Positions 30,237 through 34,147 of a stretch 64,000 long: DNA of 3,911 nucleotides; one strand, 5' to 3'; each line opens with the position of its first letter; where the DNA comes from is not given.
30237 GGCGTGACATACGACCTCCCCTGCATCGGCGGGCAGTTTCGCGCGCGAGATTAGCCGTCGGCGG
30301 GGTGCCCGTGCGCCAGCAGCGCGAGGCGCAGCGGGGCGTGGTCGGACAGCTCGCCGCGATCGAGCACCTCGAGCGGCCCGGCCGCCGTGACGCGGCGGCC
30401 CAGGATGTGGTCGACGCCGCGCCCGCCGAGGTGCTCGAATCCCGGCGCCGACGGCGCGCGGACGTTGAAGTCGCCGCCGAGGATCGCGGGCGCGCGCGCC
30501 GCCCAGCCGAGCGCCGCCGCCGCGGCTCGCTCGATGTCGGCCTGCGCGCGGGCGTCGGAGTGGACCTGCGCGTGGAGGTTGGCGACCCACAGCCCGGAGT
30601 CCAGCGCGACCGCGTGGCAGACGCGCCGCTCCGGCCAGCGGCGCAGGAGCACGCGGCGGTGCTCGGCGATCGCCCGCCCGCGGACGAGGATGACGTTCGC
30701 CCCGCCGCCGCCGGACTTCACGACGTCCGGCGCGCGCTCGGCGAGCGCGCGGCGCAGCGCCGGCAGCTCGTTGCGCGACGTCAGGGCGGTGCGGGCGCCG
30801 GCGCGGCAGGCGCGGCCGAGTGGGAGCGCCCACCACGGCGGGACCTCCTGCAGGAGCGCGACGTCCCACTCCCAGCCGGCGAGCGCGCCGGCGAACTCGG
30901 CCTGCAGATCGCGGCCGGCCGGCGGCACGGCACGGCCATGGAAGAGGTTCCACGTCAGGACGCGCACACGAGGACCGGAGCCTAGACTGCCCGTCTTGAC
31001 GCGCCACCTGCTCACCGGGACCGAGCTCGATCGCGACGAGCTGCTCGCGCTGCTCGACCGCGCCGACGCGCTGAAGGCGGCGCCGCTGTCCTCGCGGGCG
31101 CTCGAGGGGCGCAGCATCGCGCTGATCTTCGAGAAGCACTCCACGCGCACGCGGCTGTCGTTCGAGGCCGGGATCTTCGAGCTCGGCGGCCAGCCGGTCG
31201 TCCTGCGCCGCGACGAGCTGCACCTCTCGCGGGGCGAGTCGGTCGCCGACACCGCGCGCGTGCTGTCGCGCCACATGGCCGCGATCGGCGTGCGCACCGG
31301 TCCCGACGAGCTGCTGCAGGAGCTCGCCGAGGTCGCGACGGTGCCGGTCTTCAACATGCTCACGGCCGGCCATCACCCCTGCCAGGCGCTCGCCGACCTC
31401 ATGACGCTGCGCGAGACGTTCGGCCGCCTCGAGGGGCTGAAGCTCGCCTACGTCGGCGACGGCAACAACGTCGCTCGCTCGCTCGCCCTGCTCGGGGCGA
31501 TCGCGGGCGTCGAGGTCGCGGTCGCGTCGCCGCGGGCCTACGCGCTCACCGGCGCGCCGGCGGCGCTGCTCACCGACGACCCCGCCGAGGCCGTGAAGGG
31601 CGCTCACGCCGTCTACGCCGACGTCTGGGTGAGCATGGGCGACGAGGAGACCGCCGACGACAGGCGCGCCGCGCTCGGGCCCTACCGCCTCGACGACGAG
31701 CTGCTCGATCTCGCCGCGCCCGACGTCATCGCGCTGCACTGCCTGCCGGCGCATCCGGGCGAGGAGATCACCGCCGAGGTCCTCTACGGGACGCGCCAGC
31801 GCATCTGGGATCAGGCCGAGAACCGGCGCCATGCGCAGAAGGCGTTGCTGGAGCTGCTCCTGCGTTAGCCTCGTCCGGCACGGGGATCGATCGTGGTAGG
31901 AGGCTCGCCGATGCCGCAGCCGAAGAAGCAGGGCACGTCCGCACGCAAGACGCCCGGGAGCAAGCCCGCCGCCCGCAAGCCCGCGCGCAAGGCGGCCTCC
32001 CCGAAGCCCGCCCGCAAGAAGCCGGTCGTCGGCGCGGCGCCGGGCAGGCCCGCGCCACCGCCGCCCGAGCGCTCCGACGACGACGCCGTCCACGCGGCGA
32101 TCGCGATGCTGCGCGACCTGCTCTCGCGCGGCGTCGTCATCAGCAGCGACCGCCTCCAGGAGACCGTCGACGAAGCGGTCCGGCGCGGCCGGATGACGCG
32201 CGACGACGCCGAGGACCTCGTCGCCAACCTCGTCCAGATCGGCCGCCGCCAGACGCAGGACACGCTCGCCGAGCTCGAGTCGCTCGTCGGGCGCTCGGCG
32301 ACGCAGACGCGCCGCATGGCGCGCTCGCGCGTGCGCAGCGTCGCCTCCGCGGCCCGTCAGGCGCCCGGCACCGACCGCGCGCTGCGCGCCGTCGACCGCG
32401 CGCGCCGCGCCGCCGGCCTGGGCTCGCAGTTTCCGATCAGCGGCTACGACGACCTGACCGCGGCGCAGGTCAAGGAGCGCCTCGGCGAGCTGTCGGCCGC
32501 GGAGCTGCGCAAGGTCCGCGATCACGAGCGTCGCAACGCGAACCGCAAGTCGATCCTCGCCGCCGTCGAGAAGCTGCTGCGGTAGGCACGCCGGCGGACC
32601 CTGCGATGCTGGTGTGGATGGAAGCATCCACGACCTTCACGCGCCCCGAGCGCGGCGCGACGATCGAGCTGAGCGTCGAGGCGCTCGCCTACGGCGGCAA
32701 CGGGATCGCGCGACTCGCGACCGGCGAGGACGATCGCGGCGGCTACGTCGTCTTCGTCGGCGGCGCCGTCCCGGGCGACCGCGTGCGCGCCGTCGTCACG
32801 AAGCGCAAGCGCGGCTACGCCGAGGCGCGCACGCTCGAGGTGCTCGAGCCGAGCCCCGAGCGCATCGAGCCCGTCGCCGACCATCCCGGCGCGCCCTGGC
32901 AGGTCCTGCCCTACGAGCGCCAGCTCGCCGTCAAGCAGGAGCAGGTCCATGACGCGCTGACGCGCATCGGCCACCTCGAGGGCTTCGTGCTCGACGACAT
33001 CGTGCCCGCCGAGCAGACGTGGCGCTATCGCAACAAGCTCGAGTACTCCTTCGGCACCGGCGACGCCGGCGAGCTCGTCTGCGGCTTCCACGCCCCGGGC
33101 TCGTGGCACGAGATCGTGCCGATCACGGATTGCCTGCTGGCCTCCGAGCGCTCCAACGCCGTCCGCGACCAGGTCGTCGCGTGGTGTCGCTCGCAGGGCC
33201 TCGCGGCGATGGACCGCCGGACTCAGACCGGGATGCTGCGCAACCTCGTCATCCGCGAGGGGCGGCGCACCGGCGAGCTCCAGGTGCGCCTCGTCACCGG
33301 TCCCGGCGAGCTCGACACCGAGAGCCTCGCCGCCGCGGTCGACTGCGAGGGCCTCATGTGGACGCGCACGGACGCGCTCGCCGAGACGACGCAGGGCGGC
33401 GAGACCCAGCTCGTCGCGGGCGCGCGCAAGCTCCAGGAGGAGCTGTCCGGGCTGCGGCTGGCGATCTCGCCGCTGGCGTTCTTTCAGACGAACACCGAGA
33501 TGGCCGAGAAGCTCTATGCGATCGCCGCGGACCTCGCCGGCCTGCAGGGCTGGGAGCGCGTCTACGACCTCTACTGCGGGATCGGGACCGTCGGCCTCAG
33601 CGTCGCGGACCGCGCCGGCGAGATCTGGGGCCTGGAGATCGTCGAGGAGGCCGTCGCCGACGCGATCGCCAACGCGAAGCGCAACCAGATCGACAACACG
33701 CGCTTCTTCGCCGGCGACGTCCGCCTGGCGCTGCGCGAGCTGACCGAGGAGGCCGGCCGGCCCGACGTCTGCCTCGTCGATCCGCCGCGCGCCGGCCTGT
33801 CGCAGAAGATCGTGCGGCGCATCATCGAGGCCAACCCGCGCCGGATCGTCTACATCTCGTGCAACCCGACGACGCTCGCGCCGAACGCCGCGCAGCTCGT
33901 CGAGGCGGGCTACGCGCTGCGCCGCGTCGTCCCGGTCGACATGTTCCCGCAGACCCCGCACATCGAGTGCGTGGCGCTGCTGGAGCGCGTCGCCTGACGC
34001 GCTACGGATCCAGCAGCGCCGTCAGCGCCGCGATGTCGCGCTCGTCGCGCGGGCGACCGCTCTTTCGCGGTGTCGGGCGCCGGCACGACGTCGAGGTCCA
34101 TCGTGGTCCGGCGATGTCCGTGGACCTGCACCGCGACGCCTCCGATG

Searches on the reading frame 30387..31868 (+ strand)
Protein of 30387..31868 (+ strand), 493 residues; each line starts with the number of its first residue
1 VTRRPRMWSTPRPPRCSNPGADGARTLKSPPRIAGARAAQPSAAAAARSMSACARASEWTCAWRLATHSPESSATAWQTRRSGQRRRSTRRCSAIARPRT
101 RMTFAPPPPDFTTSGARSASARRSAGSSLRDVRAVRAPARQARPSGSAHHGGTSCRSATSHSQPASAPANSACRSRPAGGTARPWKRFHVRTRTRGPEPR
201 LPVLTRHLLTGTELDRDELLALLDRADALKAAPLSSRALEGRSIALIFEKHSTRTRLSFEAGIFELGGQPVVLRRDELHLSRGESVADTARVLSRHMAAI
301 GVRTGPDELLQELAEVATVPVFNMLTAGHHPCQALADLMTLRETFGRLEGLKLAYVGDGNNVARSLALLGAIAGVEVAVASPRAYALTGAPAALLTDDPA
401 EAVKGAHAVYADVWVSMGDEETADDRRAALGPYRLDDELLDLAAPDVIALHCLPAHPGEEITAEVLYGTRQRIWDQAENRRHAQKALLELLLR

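Call 57: search_protein_families(library=pfam, proteins=[window:30387-31868:+], max_evalue=0.001)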
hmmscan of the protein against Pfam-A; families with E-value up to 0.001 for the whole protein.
window:30387-31868:+ (493 aa): 2 families
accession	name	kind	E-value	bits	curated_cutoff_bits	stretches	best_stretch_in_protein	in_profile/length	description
PF02729.26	OTCace_N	-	4.1e-43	147.4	29.9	1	206-343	1-148/148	Aspartate/ornithine carbamoyltransferase, carbamoyl-P binding domain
PF00185.30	OTCace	-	5.5e-43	147.2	29.4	1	349-490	1-156/157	Aspartate/ornithine carbamoyltransferase, Asp/Orn binding domain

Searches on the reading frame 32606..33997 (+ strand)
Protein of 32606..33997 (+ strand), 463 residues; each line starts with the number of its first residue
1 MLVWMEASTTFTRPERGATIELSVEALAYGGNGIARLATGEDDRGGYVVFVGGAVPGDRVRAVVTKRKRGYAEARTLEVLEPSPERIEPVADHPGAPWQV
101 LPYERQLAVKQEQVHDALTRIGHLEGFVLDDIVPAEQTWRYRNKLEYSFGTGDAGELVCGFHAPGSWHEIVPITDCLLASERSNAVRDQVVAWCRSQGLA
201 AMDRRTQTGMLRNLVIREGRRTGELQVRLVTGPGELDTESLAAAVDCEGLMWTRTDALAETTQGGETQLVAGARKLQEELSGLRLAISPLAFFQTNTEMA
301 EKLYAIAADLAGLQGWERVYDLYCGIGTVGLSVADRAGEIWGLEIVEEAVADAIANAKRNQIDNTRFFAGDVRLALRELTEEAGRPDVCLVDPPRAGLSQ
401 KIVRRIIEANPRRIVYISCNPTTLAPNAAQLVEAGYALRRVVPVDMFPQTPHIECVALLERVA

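Call 57: search_protein_families(library=pfam, proteins=[window:32606-33997:+], max_evalue=0.001)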
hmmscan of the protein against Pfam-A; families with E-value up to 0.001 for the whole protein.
window:32606-33997:+ (463 aa): 6 families
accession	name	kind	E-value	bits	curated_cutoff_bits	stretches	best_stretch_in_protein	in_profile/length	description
PF05958.17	tRNA_U5-meth_tr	-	8.4e-25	88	23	1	291-461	178-356/357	tRNA (Uracil-5-)-methyltransferase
PF01938.26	TRAM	-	2.2e-09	37.5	21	1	15-75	3-59/61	TRAM domain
PF13847.12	Methyltransf_31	-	2.4e-08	34.2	27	1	317-430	5-121/145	Methyltransferase domain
PF05175.20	MTS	-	5.4e-06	26.6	23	1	317-411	33-127/170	Methyltransferase small domain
PF13649.12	Methyltransf_25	-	6.3e-05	24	27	1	319-379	1-58/97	Methyltransferase domain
PF03602.21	Cons_hypoth95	-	0.00092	19.4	24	0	317-405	43-135/182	Conserved hypothetical protein 95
